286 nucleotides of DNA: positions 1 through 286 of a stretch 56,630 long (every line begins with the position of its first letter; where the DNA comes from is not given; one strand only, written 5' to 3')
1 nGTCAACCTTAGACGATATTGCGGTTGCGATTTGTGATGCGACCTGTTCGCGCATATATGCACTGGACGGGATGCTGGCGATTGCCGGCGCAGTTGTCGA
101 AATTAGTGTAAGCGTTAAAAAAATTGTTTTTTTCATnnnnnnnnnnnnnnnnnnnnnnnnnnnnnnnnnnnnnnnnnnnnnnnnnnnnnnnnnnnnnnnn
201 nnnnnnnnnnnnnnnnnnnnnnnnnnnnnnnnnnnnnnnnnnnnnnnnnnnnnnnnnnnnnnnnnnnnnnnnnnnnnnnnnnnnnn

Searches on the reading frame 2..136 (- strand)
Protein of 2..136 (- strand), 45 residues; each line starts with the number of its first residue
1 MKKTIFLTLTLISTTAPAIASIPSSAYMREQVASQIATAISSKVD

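Call 11: search_protein_families(library=pfam, proteins=[window:2-136:-], max_evalue=0.01)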
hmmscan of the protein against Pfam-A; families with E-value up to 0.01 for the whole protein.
window:2-136:- (45 aa): 0 families
